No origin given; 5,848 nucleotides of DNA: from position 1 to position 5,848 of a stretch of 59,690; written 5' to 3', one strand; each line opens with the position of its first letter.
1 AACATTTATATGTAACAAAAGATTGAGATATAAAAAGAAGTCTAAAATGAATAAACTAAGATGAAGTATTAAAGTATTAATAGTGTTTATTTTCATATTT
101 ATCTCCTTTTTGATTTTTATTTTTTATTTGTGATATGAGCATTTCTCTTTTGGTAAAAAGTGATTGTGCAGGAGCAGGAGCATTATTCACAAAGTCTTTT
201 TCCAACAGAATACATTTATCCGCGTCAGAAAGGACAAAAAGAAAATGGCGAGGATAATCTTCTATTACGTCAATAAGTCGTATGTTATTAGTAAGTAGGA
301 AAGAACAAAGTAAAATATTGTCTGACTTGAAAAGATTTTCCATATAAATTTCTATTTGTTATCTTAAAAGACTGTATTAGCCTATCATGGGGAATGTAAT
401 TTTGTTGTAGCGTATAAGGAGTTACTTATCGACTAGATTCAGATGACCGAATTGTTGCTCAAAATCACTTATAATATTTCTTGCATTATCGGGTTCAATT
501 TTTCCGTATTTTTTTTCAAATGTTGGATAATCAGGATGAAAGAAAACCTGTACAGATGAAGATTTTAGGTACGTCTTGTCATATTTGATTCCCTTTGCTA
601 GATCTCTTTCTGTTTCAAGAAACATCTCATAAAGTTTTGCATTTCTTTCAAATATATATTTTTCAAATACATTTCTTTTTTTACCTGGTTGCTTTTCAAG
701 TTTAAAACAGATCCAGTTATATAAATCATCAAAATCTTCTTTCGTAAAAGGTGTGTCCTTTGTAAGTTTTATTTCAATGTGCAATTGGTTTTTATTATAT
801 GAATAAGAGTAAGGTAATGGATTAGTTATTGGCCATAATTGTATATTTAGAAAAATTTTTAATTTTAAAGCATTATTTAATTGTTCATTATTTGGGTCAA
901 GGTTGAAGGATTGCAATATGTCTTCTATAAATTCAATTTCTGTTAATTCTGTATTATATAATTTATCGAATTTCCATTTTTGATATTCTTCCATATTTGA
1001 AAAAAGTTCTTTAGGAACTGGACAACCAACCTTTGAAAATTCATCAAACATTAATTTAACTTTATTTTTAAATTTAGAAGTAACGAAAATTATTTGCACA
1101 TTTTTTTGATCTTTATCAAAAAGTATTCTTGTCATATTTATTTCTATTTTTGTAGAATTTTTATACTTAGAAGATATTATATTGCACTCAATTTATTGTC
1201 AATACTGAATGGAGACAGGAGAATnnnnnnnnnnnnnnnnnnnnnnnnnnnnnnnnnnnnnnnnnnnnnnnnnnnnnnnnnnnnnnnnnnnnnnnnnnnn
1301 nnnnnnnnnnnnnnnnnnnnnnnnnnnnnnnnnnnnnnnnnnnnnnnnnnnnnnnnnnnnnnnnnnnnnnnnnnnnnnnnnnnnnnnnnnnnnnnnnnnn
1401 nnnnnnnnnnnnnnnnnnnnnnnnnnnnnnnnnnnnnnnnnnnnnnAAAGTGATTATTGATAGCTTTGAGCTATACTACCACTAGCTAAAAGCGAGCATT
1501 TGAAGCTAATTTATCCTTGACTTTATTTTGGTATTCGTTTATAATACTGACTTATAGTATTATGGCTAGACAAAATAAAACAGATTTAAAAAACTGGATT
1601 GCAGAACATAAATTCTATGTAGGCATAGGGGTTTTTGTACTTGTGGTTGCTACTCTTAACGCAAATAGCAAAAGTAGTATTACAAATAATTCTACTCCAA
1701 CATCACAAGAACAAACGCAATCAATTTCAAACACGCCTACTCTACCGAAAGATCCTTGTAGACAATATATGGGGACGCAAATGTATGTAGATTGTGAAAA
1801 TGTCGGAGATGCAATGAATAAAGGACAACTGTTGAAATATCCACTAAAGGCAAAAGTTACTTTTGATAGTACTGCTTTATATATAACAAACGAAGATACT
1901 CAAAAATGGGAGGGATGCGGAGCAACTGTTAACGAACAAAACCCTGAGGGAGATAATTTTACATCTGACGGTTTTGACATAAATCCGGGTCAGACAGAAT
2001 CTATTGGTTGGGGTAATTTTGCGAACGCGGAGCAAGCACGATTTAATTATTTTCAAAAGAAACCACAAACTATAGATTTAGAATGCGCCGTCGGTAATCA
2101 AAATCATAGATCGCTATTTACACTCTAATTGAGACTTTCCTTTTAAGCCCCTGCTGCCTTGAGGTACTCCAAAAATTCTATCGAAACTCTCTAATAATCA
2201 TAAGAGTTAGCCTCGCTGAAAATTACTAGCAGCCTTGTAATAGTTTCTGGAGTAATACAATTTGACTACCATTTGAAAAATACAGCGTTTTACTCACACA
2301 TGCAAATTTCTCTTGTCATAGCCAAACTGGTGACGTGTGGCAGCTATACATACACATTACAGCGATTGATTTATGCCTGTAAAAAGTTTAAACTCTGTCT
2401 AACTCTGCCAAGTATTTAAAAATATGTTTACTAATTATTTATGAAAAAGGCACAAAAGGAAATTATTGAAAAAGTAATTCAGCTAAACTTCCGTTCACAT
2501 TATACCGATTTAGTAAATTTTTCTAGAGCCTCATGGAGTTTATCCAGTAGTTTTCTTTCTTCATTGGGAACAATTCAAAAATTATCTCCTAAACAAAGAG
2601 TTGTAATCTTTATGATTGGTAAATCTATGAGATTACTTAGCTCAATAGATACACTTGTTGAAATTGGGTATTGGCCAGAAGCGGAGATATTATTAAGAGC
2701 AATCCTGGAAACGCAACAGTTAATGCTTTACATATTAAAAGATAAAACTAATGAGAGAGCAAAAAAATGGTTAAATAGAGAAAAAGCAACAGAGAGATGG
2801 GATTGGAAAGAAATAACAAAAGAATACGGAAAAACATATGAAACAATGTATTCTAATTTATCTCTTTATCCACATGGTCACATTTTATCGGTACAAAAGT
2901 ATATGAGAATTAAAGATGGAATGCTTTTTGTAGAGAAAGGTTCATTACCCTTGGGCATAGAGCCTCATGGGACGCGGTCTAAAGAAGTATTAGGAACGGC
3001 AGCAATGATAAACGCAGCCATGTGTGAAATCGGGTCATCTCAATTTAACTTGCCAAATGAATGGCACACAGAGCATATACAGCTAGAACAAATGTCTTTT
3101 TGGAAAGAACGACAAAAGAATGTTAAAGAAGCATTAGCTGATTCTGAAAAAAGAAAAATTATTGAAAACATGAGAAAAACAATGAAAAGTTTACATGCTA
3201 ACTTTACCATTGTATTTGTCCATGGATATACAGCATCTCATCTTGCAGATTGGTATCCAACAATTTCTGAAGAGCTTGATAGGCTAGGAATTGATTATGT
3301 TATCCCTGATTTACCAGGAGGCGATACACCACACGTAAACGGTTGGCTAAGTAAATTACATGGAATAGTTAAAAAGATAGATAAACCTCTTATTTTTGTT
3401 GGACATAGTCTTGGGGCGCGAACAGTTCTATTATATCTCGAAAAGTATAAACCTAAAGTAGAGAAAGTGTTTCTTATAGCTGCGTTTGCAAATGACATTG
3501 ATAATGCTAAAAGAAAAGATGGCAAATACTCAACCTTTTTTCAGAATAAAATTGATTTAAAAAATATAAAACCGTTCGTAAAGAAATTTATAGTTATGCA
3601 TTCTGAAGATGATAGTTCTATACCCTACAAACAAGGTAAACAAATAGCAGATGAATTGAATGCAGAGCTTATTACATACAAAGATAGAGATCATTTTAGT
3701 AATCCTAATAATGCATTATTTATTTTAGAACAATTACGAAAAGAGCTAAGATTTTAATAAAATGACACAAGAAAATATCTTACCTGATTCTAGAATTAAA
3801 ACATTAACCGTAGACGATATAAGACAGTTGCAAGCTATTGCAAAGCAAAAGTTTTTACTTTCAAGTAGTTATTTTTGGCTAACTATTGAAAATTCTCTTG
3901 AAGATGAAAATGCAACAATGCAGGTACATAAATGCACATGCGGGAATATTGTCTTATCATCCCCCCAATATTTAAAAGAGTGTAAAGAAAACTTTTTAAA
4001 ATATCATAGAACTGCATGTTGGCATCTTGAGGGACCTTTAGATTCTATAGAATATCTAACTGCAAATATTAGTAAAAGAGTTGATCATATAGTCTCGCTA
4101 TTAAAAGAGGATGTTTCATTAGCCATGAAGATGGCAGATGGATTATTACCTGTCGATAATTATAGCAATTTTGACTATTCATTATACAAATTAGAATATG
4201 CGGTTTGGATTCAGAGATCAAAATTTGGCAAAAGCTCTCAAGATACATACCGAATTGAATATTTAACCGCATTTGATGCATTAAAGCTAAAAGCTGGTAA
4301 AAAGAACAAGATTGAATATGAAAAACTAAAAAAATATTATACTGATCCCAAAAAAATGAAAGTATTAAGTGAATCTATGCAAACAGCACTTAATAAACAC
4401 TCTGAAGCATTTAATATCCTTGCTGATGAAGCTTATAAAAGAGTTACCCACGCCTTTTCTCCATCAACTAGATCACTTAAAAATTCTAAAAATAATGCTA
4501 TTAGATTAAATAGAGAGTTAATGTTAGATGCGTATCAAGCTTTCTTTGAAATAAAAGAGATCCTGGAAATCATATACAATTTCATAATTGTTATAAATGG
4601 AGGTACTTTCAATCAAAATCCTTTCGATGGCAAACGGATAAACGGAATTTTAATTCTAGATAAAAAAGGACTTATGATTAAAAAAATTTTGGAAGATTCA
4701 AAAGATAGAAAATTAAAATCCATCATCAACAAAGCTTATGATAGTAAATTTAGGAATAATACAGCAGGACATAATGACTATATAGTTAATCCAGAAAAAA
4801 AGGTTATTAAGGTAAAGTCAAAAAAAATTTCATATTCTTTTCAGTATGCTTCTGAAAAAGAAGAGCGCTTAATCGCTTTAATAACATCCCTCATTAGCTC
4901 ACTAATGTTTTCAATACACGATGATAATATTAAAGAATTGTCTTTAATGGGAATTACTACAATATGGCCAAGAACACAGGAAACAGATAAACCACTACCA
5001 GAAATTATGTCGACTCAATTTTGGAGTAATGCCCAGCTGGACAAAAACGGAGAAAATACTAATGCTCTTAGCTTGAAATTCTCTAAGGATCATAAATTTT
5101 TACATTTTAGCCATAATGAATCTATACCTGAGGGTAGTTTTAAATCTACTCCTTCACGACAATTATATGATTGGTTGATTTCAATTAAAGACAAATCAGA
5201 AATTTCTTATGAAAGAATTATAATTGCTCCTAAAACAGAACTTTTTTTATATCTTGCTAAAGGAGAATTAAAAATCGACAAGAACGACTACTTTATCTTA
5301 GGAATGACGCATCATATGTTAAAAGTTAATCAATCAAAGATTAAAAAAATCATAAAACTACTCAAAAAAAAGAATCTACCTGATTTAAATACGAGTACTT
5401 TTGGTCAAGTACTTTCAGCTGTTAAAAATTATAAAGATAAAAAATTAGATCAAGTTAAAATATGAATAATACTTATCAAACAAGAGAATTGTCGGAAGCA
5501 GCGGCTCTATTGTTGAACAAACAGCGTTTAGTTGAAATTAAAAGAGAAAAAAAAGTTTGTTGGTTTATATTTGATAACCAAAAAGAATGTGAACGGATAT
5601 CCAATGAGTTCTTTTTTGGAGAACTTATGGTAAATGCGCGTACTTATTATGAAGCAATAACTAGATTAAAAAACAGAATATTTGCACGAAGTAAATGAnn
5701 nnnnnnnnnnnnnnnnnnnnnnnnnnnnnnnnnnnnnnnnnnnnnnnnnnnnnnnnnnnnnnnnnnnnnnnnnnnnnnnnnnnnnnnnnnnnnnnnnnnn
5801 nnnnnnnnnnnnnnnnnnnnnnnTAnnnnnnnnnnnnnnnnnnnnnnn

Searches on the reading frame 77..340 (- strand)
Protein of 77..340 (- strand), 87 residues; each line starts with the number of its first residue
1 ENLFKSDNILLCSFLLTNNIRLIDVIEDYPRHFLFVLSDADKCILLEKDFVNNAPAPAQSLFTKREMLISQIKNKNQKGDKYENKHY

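Call 66: search_protein_families(library=padloc, alignment_id=A4, max_evalue=0.00001)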
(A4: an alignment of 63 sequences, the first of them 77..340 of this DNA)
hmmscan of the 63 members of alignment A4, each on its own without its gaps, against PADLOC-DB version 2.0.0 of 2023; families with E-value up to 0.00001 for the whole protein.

A. member 1, window:77-340:- (87 aa): 0 families

B. families by the number of members that match (of 63 scanned): 28 families (the first 25 are shown)
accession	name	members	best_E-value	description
PDLC03963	SoFic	1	2.4e-55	-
PDLC03986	PD-Lambda-3_A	1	1.8e-22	-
PDLC04840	PDC-S04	1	2e-19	-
PDLC03398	REase_II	1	9.5e-19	Type II nicking endonuclease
PDLC02926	HTH_VI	1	2.7e-17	-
PDLC04966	PDC-S24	1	4.9e-17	-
PDLC04836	PDC-S04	1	1e-15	-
PDLC03665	Control_protein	1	1.3e-14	control protein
PDLC04775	PDC-M69A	1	1.7e-13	-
PDLC04142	capH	1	2.5e-13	capH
PDLC04837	PDC-S04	1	3.7e-12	-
PDLC03666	Control_protein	1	5.8e-11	control protein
PDLC03952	RmrA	1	7.5e-11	-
PDLC04839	PDC-S04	1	1.2e-10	-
PDLC03954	RmrA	1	3.7e-10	-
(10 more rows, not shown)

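Call 67: search_protein_families(library=pfam, alignment_id=A4, max_evalue=1e-7)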
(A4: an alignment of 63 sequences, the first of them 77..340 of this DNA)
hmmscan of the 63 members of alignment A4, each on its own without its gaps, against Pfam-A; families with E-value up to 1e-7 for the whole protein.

A. member 1, window:77-340:- (87 aa): 0 families

B. families by the number of members that match (of 63 scanned): 64 families (the first 25 are shown)
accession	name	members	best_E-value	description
PF00534.26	Glycos_transf_1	3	1.2e-38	Glycosyl transferases group 1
PF00535.33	Glycos_transf_2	3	6e-35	Glycosyl transferase family 2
PF13692.12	Glyco_trans_1_4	3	2.5e-29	Glycosyl transferases group 1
PF13439.12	Glyco_transf_4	3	4.2e-24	Glycosyltransferase Family 4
PF13641.12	Glyco_tranf_2_3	3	1.5e-12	Glycosyltransferase like family 2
PF07690.21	MFS_1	2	9.4e-51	Major Facilitator Superfamily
PF01522.26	Polysacc_deac_1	2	3.6e-23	Polysaccharide deacetylase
PF01926.29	MMR_HSR1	2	2e-20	50S ribosome-binding GTPase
PF10111.15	Glyco_tranf_2_2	2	1.2e-12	Glycosyltransferase like family 2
PF00171.27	Aldedh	1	1.3e-142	Aldehyde dehydrogenase family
PF00009.33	GTP_EFTU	1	3.9e-58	Elongation factor Tu GTP binding domain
PF09924.15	LPG_synthase_C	1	2.2e-55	Phosphatidylglycerol lysyltransferase, C-terminal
PF13460.12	NAD_binding_10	1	2e-46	NAD(P)H-binding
PF02592.20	Vut_1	1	2.5e-43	Putative vitamin uptake transporter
PF21018.2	BipA_C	1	2.4e-41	TypA/BipA C-terminal domain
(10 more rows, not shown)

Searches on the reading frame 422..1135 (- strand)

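Call 3: search_protein_families(library=pfam, proteins=[window:422-1135:-], max_evalue=1)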
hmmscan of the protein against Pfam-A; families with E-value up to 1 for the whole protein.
window:422-1135:- (237 aa): 0 families

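Call 4: search_protein_families(library=padloc, proteins=[window:422-1135:-], max_evalue=1)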
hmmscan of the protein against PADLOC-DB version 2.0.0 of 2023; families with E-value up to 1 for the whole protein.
window:422-1135:- (237 aa): 0 families

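Call 5: search_protein_families(library=ncbifam, proteins=[window:422-1135:-], max_evalue=1)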
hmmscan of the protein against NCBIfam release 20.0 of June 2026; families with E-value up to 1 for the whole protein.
window:422-1135:- (237 aa): 0 families

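Call 6: search_protein_families(library=phrogs, proteins=[window:422-1135:-], max_evalue=1)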
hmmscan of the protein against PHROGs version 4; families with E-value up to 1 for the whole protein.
window:422-1135:- (237 aa): 1 family
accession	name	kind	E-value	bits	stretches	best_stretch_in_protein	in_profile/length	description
phrog_628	-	unknown function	0.032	15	1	131-174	15-60/66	-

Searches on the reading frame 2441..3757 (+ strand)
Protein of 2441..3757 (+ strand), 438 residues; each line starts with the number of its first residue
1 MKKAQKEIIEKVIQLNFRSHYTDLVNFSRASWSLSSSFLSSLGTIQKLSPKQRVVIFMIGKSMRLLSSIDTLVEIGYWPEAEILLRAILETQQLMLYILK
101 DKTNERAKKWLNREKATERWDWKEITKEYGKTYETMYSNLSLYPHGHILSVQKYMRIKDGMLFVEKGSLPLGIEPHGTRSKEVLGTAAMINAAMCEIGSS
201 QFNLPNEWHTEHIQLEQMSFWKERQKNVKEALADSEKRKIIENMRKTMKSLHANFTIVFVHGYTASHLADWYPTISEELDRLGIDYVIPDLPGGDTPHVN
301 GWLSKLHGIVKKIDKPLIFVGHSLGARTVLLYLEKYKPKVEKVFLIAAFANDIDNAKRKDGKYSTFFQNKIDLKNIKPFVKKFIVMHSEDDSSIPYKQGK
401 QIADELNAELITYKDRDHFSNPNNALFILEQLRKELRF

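Call 3: search_protein_families(library=pfam, proteins=[window:2441-3757:+], max_evalue=1)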
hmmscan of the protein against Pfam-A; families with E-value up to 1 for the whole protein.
window:2441-3757:+ (438 aa): 13 families
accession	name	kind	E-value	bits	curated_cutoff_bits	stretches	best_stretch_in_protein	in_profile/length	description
PF06821.19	Ser_hydrolase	-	1.4e-15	58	22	1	258-419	2-154/172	Serine hydrolase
PF00561.26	Abhydrolase_1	-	1.2e-12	48.5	25.8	1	256-350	2-107/245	alpha/beta hydrolase fold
PF18928.5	DUF5677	-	2.1e-10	41.4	27.1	1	53-129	2-77/166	Family of unknown function (DUF5677)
PF12697.13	Abhydrolase_6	-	3.8e-08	34.7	26.3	1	257-348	1-93/217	Alpha/beta hydrolase family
PF12146.15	Hydrolase_4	-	5.8e-08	32.8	27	1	256-351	6-112/239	Serine aminopeptidase, S33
PF10230.15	LIDHydrolase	-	0.0014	18.8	27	1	311-367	80-135/262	Lipid-droplet associated hydrolase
PF06028.17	DUF915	-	0.0029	17.4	22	1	319-362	107-155/255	Alpha/beta hydrolase of unknown function (DUF915)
PF00326.27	Peptidase_S9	-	0.006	16.5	22.6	1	373-424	138-194/213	Prolyl oligopeptidase family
PF11827.13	DUF3347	-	0.12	13.7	25.5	1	207-256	33-82/93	Protein of unknown function (DUF3347)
PF08386.16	Abhydrolase_4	-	0.12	13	21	1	381-420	35-75/103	TAP-like protein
PF22427.2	SMMA_C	-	0.15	12.5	26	1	329-382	11-61/78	Maltogenic amylase, C-terminal domain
PF04837.17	MbeB_N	-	0.18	12.6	22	0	224-238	33-47/52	MbeB-like, N-term conserved region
PF01764.32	Lipase_3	-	0.22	11.8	22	0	315-331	63-79/140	Lipase (class 3)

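Call 4: search_protein_families(library=padloc, proteins=[window:2441-3757:+], max_evalue=1)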
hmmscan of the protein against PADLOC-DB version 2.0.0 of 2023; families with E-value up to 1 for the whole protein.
window:2441-3757:+ (438 aa): 0 families

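Call 5: search_protein_families(library=ncbifam, proteins=[window:2441-3757:+], max_evalue=1)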
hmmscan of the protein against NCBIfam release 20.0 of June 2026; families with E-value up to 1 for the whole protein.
window:2441-3757:+ (438 aa): 4 families
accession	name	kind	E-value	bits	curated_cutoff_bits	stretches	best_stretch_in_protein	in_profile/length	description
NF011457.0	PRK14875.1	equivalog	1.4e-06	27.5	307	1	220-348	98-231/372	acetoin dehydrogenase dihydrolipoyllysine-residue acetyltransferase subunit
TIGR03695.1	menH_SHCHC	equivalog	0.00022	20.8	208.55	1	256-348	4-104/252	2-succinyl-6-hydroxy-2,4-cyclohexadiene-1-carboxylate synthase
TIGR01738.1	bioH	equivalog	0.0012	18.5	206.95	1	254-351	4-101/245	pimeloyl-ACP methyl ester esterase BioH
NF053684.1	esterase_mleBCA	exception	0.17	11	570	1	383-425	227-270/281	BCA family alpha/beta fold macrolide esterase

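Call 6: search_protein_families(library=phrogs, proteins=[window:2441-3757:+], max_evalue=1)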
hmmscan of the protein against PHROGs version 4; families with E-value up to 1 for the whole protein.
window:2441-3757:+ (438 aa): 2 families
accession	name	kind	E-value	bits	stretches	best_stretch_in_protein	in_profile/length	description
phrog_789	-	other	1.1e-10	41.9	2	253-355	352-460/637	esterase/lipase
phrog_10375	-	unknown function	0.11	13.8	1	221-264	12-54/153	-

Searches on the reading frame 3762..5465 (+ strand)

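Call 3: search_protein_families(library=pfam, proteins=[window:3762-5465:+], max_evalue=1)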
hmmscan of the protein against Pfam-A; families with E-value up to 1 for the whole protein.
window:3762-5465:+ (567 aa): 0 families

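Call 4: search_protein_families(library=padloc, proteins=[window:3762-5465:+], max_evalue=1)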
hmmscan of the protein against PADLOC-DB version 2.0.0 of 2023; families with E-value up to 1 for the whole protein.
window:3762-5465:+ (567 aa): 0 families

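Call 5: search_protein_families(library=ncbifam, proteins=[window:3762-5465:+], max_evalue=1)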
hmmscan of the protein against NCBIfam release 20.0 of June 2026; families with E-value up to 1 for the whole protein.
window:3762-5465:+ (567 aa): 0 families

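Call 6: search_protein_families(library=phrogs, proteins=[window:3762-5465:+], max_evalue=1)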
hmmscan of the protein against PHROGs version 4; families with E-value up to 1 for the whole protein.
window:3762-5465:+ (567 aa): 2 families
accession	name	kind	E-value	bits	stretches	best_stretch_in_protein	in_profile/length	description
phrog_5584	-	unknown function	0.23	12.8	1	47-75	11-36/60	-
phrog_3253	-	unknown function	0.99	10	0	141-168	24-51/57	-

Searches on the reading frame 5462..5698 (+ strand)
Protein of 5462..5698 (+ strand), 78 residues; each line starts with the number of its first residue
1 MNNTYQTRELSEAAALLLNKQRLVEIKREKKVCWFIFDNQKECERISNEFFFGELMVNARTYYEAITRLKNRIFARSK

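Call 3: search_protein_families(library=pfam, proteins=[window:5462-5698:+], max_evalue=1)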
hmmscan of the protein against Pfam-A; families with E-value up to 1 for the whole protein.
window:5462-5698:+ (78 aa): 1 family
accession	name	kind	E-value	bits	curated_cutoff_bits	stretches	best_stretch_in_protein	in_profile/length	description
PF18903.5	DUF5659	-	1.9e-07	31.3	23.6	1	2-74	1-74/75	Domain of unknown function (DUF5659)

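Call 4: search_protein_families(library=padloc, proteins=[window:5462-5698:+], max_evalue=1)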
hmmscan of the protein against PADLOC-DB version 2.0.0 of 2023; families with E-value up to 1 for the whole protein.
window:5462-5698:+ (78 aa): 0 families

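Call 5: search_protein_families(library=ncbifam, proteins=[window:5462-5698:+], max_evalue=1)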
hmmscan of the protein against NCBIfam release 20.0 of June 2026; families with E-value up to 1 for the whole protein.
window:5462-5698:+ (78 aa): 0 families

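Call 6: search_protein_families(library=phrogs, proteins=[window:5462-5698:+], max_evalue=1)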
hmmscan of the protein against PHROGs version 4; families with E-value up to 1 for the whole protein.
window:5462-5698:+ (78 aa): 2 families
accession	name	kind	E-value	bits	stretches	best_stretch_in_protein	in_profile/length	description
phrog_12133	-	unknown function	0.0045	18.1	1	2-61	52-112/127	-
phrog_32923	-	unknown function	0.12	13.1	1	34-67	19-51/56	-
